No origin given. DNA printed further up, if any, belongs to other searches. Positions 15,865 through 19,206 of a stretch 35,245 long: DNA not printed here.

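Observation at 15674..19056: Two adjacent giant proteins share a six-Cys C-terminal module that ends exactly at E-V-x-P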

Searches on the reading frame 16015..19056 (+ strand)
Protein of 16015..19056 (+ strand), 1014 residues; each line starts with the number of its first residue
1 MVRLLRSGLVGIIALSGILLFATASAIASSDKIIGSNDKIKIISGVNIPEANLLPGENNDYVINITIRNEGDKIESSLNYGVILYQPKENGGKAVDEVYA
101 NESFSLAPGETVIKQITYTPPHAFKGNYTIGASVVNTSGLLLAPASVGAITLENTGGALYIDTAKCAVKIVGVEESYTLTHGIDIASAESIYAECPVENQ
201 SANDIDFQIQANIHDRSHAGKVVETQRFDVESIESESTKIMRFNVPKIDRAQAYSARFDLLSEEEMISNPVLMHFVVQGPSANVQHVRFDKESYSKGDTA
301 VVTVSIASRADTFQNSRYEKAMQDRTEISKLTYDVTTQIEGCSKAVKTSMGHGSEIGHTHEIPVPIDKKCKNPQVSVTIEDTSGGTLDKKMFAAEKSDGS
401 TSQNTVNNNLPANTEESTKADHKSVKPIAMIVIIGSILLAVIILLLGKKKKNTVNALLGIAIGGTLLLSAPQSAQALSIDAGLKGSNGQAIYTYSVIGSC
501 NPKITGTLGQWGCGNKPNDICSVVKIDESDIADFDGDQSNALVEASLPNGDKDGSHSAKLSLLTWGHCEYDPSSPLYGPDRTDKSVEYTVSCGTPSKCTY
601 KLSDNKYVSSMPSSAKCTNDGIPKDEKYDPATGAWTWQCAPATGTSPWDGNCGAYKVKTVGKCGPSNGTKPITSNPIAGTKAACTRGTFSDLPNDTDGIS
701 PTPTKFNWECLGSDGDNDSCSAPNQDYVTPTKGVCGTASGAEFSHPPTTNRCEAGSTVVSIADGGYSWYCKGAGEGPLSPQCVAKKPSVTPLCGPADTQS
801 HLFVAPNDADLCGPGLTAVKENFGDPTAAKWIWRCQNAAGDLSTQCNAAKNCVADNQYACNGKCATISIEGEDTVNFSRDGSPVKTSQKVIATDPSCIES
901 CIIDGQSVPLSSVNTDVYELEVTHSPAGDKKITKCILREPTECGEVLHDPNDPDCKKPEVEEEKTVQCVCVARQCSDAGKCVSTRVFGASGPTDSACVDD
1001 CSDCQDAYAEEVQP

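Call 5: search_protein_families(library=ncbifam, proteins=[window:16015-19056:+], max_evalue=1)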
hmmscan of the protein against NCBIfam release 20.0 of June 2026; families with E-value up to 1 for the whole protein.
window:16015-19056:+ (1014 aa): 0 families

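Call 6: search_protein_families(library=pfam, proteins=[window:16015-19056:+], max_evalue=1)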
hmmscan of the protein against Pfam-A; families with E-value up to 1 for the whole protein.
window:16015-19056:+ (1014 aa): 3 families
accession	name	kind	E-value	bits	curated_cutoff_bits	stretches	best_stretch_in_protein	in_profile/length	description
PF07705.17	CARDB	-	0.022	15.4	22.7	1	57-134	17-83/101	CARDB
PF07907.16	YibE_F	-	0.05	13.6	27.2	1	423-470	44-91/241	YibE/F-like protein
PF17963.7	Big_9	-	0.058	14.7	23.6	0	103-139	47-79/89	Bacterial Ig domain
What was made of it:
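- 16015..19059 (+): P2, a 1014-aa Cys-rich surface protein (40 Cys). It has a signal peptide, a CARDB-like N-terminal ectodomain, a hydrophobic hairpin, four CG..WxWxC units, and the tail. Weak CARDB hit (call 6).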

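Call 8: find_homologous_proteins(query=window:16015-19056:+, max_evalue=0.001)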
Query window:16015-19056:+ (1014 aa): 2 proteins with E <= 0.001 among 8000 candidates.
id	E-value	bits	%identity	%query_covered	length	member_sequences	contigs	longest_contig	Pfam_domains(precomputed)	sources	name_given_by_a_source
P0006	0.0e+0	2324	100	100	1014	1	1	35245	-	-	-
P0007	1.8e-36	144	27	37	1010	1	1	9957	-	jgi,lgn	-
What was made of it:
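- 16015..19059 (+): Its single homologue is P0007, E 1.8e-36 over the N-terminal 37% (call 8).
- Out-of-sample test: P0007 was found only through N-terminal homology to P2 (E 1.8e-36, call 8).
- Tried and rejected: P2 has one homologue (call 8).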

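Call 11: find_encoding_contigs(protein=P0007, flank=10000)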
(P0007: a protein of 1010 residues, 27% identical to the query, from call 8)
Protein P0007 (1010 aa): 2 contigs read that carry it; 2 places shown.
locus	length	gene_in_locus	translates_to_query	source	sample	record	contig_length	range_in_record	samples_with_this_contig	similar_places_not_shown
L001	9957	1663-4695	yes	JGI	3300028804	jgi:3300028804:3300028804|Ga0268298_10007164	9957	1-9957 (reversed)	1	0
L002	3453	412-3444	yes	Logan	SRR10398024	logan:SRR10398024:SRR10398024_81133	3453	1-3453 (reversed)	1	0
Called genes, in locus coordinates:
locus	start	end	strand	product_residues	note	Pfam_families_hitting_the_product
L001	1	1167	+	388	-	?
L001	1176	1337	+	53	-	-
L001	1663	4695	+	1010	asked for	-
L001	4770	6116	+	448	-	PF03952:Enolase_N, PF00113:Enolase_C, PF13378:MR_MLE_C (weak)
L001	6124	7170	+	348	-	PF00294:PfkB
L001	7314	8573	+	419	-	PF06723:MreB_Mbl (faint), PF11104:PilM_2, PF14450:FtsA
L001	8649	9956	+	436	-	?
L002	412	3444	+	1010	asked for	-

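Call 20: find_homologous_proteins(query=A2, max_evalue=0.01)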
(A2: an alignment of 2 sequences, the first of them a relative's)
Query A2 (2 sequences) (1014 aa, profile of the alignment): 2 proteins with E <= 0.01 among 8000 candidates.
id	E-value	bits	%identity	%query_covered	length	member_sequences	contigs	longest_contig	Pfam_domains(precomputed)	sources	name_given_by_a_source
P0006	0.0e+0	1910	100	100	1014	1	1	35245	-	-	-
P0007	0.0e+0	1861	27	37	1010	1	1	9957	-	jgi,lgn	-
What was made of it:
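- Tried and rejected: Re-searching with the P2+P0007 alignment added nothing (call 20).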

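Call 34: list_cluster_members(proteins=[P0007, P0008, P0009, P0010, P0006, P0001])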
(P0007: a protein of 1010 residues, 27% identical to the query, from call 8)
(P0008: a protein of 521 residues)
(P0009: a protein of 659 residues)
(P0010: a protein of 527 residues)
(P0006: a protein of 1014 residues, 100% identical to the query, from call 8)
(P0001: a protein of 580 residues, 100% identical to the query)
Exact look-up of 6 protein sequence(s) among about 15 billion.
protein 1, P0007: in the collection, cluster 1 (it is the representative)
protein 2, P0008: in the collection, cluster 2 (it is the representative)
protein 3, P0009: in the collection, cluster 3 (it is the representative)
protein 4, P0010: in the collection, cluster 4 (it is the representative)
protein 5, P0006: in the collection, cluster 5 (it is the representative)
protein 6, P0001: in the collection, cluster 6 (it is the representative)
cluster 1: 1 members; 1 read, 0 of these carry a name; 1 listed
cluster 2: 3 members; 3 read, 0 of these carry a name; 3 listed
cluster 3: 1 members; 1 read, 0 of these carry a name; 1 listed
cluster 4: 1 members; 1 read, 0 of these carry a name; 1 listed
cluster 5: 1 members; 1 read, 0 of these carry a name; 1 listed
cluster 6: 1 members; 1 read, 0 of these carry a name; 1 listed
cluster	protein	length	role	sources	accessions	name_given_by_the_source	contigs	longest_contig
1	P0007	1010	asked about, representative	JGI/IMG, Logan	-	-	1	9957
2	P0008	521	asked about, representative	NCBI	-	-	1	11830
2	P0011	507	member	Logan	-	-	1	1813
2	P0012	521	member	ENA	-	-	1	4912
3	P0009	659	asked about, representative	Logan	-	-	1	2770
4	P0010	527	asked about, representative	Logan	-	-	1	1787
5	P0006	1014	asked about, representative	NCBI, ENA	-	-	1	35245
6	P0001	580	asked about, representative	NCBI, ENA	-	-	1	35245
